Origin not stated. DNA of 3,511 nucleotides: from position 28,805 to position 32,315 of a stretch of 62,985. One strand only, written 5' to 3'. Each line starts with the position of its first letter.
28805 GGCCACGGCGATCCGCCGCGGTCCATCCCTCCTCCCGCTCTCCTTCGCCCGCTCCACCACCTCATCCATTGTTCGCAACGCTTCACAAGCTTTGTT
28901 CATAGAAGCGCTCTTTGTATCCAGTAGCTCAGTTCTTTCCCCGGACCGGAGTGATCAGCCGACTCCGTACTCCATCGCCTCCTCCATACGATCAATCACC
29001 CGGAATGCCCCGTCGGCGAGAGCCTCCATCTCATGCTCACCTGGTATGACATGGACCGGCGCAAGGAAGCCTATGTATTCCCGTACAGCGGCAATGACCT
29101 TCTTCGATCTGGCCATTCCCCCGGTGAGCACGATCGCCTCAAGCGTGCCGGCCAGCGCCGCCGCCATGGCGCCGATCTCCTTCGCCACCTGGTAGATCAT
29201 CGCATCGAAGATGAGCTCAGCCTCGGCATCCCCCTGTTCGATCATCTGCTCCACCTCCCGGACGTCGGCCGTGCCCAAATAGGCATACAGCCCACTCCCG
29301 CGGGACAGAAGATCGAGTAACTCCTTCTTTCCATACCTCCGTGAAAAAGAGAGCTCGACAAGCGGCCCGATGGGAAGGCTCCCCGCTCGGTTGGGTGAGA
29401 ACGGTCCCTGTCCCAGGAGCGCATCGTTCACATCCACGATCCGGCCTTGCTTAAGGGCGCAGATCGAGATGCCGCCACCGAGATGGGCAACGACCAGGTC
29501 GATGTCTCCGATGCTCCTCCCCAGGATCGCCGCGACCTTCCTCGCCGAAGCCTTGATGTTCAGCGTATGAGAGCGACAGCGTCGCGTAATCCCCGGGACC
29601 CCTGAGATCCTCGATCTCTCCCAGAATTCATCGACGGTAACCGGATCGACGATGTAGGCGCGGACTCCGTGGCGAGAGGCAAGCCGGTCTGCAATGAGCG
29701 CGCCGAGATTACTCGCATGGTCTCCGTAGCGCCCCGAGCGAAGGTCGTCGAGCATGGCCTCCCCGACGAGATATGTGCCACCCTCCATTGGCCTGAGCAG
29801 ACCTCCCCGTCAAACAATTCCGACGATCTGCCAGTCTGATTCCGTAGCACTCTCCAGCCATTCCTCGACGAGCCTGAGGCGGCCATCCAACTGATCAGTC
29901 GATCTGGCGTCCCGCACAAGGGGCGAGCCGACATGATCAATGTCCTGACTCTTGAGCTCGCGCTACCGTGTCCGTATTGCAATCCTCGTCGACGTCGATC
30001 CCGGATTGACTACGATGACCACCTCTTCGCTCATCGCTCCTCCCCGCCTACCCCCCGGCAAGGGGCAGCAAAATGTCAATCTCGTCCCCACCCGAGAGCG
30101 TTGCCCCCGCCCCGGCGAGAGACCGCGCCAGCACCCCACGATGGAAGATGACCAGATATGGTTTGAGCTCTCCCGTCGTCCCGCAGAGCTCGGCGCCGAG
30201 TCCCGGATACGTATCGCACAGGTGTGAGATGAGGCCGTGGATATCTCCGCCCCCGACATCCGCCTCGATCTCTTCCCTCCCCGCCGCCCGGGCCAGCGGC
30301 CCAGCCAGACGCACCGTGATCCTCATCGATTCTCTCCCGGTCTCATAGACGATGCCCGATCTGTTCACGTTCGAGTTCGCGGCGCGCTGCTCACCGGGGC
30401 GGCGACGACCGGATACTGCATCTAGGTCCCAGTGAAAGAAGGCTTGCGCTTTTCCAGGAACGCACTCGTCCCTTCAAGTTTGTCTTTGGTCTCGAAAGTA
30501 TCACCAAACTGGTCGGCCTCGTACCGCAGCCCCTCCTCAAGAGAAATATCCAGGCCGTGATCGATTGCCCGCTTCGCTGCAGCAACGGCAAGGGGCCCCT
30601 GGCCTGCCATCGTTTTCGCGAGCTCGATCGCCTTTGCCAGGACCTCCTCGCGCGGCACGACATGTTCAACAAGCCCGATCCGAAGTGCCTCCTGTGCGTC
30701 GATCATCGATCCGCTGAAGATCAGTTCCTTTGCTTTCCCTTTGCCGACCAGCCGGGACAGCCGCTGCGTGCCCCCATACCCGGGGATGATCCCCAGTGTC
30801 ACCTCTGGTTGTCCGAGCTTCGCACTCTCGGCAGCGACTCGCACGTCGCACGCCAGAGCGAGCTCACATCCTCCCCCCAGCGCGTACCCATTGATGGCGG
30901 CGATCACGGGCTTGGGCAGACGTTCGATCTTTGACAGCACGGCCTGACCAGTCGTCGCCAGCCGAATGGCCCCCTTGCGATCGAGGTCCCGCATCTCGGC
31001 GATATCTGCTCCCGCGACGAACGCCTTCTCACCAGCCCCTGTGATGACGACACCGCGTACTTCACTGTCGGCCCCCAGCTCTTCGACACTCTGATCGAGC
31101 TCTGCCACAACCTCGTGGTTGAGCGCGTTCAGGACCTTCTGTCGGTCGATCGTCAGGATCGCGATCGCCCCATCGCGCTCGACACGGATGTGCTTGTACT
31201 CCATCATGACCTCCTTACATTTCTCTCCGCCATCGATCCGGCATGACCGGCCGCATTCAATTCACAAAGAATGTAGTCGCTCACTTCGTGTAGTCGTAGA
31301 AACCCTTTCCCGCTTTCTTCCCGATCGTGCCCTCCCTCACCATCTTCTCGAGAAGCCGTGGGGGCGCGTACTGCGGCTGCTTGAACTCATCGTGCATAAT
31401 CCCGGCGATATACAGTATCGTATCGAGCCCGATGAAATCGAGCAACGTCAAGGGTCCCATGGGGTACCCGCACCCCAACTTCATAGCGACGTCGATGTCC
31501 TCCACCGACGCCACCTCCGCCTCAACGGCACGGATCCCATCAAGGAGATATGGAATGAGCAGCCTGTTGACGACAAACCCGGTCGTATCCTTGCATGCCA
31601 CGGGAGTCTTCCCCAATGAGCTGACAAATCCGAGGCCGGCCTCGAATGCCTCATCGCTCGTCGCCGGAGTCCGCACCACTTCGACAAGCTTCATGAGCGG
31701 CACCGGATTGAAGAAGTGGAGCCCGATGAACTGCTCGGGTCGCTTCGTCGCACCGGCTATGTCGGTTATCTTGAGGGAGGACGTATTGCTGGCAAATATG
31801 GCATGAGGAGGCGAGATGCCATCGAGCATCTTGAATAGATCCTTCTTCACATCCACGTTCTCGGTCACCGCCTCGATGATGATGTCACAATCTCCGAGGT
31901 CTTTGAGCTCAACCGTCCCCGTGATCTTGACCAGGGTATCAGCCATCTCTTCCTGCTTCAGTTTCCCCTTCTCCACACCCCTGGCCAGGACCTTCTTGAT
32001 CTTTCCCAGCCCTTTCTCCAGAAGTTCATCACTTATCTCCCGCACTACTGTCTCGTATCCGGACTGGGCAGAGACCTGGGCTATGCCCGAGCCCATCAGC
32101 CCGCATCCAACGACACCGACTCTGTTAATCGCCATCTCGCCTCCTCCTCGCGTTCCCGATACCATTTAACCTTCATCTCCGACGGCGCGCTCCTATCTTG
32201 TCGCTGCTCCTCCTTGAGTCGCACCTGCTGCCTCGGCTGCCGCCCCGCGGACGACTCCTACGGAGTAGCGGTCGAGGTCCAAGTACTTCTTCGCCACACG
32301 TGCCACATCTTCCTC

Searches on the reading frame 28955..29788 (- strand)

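Call 37: search_protein_families(library=pfam, proteins=[window:28955-29788:-], max_evalue=0.00001)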
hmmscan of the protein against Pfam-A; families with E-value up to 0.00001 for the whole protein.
window:28955-29788:- (277 aa): 1 family
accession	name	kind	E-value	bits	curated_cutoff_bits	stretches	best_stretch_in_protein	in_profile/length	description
PF00871.23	Acetate_kinase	-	1.5e-21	76.9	22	1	69-229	173-336/392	Acetokinase family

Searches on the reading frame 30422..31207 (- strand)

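Call 37: search_protein_families(library=pfam, proteins=[window:30422-31207:-], max_evalue=0.00001)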
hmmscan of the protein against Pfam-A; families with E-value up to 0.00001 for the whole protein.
window:30422-31207:- (261 aa): 2 families
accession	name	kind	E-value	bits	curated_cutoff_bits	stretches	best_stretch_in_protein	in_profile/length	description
PF00378.25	ECH_1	-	1.6e-74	250.9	27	1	11-260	2-250/251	Enoyl-CoA hydratase/isomerase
PF16113.10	ECH_2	-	7.3e-42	144.5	27.2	1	16-189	2-177/335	Enoyl-CoA hydratase/isomerase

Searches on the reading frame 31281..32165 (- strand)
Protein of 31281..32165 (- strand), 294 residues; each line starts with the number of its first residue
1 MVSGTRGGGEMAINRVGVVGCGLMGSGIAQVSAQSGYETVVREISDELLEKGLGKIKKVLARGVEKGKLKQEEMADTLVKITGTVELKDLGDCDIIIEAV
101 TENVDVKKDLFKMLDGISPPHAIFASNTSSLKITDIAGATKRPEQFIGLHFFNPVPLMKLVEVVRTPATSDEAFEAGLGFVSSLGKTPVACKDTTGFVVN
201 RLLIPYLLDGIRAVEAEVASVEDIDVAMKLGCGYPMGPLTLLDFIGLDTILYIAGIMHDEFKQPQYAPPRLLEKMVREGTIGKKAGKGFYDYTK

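Call 37: search_protein_families(library=pfam, proteins=[window:31281-32165:-], max_evalue=0.00001)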
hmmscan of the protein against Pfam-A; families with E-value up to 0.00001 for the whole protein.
window:31281-32165:- (294 aa): 2 families
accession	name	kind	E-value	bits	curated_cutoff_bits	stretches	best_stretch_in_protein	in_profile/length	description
PF02737.24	3HCDH_N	-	3e-66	223.2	22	1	16-194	2-180/180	3-hydroxyacyl-CoA dehydrogenase, NAD binding domain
PF00725.27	3HCDH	-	3.3e-35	120.9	22.1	1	196-292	1-97/97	3-hydroxyacyl-CoA dehydrogenase, C-terminal domain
